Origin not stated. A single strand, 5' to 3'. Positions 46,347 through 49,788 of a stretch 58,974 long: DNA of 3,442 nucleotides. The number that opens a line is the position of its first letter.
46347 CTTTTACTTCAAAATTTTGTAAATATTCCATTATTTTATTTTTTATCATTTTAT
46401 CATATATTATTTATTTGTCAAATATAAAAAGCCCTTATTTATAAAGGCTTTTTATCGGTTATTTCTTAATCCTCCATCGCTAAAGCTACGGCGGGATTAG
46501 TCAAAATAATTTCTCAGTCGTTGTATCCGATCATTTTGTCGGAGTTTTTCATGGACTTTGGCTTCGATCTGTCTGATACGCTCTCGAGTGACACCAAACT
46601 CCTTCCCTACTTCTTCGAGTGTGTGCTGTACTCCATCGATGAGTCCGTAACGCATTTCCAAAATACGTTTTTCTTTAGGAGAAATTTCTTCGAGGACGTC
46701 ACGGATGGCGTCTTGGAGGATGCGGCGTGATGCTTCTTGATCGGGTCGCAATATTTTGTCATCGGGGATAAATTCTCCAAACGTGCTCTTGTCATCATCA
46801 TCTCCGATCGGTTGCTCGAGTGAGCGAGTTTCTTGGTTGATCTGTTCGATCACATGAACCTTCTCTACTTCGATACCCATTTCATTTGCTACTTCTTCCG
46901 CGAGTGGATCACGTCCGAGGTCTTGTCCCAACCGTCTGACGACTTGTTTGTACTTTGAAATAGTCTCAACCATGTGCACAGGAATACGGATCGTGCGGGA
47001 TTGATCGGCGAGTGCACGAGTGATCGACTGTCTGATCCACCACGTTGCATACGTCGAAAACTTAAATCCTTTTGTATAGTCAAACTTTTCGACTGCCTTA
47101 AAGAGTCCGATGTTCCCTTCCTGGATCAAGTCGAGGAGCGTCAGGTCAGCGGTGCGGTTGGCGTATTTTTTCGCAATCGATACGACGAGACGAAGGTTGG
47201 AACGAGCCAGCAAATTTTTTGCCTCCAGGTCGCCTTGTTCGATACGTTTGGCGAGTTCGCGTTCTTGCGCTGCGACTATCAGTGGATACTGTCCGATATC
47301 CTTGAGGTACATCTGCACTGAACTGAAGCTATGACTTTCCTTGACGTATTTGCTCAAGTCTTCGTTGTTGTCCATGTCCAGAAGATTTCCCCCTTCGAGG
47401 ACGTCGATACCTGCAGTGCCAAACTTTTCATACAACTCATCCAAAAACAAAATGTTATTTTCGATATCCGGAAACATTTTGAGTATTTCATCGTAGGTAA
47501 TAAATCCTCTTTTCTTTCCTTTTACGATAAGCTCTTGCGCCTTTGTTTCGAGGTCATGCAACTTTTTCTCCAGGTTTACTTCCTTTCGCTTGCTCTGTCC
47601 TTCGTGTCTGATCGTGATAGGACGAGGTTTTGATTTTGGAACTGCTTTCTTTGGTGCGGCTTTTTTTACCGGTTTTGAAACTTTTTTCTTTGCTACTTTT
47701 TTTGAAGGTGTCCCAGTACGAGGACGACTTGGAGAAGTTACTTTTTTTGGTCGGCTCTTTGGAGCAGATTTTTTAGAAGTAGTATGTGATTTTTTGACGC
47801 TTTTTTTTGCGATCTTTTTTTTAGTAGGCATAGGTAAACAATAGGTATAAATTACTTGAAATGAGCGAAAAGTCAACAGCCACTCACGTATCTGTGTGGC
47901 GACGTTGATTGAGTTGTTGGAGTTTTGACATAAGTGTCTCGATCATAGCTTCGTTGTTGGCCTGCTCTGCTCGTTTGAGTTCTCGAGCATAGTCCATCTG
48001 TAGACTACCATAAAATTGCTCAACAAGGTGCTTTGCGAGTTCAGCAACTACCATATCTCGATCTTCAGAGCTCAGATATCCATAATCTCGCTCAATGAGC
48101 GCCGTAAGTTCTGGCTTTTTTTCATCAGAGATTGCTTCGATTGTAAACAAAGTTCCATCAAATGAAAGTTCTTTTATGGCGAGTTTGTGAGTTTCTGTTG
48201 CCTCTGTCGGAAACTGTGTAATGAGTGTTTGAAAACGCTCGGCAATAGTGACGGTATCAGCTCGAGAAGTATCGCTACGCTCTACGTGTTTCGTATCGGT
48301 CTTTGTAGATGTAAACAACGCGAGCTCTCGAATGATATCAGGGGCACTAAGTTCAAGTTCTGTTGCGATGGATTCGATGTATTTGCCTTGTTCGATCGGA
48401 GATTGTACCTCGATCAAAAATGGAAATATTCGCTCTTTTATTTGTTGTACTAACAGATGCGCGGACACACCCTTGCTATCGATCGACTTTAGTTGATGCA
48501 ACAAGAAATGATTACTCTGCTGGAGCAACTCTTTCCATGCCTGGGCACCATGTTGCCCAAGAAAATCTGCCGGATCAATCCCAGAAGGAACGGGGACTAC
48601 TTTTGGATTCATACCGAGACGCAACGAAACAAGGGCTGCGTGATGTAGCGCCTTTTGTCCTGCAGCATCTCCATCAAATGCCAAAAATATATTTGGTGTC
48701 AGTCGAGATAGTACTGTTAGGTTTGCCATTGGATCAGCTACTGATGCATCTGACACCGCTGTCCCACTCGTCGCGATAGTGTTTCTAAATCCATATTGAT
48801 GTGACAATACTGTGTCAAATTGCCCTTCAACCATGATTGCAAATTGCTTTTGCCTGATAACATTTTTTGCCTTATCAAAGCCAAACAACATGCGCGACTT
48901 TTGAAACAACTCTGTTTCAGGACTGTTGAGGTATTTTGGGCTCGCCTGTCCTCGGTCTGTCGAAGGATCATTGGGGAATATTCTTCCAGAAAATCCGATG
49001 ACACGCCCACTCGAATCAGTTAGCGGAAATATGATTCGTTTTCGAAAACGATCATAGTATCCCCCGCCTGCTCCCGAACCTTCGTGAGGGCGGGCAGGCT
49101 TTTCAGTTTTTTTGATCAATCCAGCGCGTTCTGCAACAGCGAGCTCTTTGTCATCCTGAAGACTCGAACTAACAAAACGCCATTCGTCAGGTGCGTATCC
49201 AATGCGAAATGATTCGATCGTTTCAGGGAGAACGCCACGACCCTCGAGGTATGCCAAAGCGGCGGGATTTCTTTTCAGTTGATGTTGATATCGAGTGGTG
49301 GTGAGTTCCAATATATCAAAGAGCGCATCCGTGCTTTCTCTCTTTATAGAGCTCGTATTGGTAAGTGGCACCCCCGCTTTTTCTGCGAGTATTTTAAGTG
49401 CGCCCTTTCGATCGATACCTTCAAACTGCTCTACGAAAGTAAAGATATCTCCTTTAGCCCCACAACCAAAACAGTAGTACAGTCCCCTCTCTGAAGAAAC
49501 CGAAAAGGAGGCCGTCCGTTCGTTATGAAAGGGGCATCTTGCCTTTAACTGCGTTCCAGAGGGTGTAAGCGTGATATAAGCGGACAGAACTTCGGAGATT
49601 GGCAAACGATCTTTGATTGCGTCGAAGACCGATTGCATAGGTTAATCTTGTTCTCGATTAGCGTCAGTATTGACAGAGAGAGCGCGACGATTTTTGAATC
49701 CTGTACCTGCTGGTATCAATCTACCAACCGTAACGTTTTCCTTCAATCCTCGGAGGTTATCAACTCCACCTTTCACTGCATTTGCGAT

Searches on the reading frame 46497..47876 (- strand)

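Call 42: search_protein_families(library=pfam, proteins=[window:46497-47876:-], max_evalue=0.0001)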
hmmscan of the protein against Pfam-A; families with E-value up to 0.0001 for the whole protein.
window:46497-47876:- (459 aa): 5 families
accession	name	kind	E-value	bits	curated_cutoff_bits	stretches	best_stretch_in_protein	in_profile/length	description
PF04542.20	Sigma70_r2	-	1.1e-21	76.8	24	1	223-295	1-71/71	Sigma-70 region 2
PF04539.22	Sigma70_r3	-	7.4e-20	71.3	25.3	1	304-380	1-76/78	Sigma-70 region 3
PF04545.22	Sigma70_r4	-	2e-15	56.5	24.1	1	394-447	1-50/50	Sigma-70, region 4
PF00140.25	Sigma70_r1_2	-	3.4e-13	49.8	22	1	186-217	2-33/34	Sigma-70 factor, region 1.2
PF03979.19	Sigma70_r1_1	-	2.5e-12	47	22.5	1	112-165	6-63/81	Sigma-70 factor, region 1.1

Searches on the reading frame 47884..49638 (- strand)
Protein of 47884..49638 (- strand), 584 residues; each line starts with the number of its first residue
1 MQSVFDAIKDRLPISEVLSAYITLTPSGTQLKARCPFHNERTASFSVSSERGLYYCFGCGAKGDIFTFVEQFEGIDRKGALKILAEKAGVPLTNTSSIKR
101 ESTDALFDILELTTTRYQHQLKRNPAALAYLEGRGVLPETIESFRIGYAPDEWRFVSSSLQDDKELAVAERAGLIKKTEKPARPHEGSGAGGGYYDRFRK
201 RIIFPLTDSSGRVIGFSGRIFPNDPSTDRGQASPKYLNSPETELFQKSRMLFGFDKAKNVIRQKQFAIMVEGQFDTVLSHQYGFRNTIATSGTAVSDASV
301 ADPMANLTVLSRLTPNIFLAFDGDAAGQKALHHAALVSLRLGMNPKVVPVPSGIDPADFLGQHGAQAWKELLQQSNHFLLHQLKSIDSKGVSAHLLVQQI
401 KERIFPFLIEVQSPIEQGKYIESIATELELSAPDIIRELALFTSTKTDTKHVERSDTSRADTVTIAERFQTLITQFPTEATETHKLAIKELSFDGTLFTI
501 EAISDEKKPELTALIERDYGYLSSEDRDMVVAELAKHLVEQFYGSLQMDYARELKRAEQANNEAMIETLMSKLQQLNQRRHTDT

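Call 42: search_protein_families(library=pfam, proteins=[window:47884-49638:-], max_evalue=0.0001)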
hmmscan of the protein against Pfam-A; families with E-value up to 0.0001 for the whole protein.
window:47884-49638:- (584 aa): 6 families
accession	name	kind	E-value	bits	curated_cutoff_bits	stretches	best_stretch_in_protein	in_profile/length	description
PF08275.17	DNAG_N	-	2.7e-34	118.5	26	1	117-258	2-128/128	DNA primase catalytic core, N-terminal domain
PF01807.25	Zn_ribbon_DnaG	-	5.9e-27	93.8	24.9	1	2-93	3-94/98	CHC2 zinc finger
PF13155.12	Toprim_2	-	7e-10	39.6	22.1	1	268-360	1-88/88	Toprim-like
PF13662.12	Toprim_4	-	7.9e-10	39.3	25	1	267-336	3-72/85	Toprim domain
PF01751.28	Toprim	-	5.5e-06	26.9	23.1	1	268-335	3-77/96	Toprim domain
PF13362.12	Toprim_3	-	6.2e-06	27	27.2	1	268-365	3-94/95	Toprim domain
